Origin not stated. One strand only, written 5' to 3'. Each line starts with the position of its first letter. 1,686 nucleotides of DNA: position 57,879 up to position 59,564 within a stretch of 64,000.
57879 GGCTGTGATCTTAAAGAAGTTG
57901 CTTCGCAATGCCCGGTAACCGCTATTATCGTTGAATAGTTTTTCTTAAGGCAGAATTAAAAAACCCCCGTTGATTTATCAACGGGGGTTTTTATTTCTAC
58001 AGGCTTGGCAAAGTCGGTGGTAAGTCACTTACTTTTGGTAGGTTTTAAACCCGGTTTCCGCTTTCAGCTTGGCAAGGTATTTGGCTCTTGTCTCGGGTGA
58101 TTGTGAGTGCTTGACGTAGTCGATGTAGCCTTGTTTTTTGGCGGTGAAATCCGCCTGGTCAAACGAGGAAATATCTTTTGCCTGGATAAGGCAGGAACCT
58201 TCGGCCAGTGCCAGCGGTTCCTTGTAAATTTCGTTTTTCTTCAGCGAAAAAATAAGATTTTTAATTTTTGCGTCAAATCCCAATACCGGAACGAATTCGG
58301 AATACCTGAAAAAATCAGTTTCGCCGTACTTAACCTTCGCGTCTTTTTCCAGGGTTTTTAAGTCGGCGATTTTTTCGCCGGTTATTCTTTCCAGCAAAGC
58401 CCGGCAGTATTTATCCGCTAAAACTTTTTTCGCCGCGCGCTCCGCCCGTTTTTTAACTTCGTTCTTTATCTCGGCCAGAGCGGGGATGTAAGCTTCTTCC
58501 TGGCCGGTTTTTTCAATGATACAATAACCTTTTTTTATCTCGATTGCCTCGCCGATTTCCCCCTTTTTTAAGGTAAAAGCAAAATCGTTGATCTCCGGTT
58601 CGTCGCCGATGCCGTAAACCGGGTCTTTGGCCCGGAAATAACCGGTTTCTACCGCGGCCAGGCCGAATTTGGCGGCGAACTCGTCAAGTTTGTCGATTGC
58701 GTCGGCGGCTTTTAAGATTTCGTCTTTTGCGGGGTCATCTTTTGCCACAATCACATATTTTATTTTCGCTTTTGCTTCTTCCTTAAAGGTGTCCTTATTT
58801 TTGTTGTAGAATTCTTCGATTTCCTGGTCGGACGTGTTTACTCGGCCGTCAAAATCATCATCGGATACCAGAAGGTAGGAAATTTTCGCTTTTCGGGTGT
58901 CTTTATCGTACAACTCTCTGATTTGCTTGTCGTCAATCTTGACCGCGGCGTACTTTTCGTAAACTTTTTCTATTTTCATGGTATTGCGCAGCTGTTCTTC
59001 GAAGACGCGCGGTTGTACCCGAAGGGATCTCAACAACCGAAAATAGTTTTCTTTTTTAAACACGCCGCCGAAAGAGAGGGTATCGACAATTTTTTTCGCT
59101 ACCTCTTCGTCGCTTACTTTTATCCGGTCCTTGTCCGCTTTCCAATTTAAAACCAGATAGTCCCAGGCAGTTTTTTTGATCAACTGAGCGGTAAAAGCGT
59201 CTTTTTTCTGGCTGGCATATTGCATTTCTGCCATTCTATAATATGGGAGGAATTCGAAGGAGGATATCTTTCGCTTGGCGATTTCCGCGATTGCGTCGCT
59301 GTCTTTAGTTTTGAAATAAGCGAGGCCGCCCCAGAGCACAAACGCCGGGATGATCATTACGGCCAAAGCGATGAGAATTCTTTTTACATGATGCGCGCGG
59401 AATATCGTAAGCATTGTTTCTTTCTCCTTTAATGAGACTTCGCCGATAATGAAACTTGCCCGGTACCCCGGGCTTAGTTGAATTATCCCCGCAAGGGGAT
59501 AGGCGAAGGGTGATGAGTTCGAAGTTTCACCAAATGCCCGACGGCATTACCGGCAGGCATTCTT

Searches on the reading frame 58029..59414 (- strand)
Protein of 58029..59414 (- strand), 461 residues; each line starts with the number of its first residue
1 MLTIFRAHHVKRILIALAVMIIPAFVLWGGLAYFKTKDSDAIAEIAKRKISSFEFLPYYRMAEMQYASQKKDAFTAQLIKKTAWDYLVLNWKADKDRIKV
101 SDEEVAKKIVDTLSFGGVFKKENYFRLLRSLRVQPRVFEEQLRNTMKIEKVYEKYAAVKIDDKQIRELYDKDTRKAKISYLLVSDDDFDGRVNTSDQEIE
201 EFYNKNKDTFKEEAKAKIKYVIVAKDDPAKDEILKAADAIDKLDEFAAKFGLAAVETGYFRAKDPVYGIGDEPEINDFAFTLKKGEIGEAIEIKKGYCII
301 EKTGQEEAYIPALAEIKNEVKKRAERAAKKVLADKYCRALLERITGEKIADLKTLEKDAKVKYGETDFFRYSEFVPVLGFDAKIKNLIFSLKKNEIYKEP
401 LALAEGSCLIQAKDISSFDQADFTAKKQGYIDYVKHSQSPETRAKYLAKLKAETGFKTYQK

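Call 23: search_protein_families(library=pfam, proteins=[window:58029-59414:-], max_evalue=0.0001)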
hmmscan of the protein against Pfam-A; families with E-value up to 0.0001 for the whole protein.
window:58029-59414:- (461 aa): 3 families
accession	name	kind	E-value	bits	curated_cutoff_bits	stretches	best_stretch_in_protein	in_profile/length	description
PF13624.11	SurA_N_3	-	3e-22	79.6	27.2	1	1-151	1-161/162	SurA-like N-terminal domain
PF13145.12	Rotamase_2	-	3.3e-16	60.6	27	1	195-318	2-121/121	PPIC-type PPIASE domain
PF13623.11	SurA_N_2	-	1.9e-11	44.4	28.5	1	11-126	9-143/145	SurA-like N-terminal domain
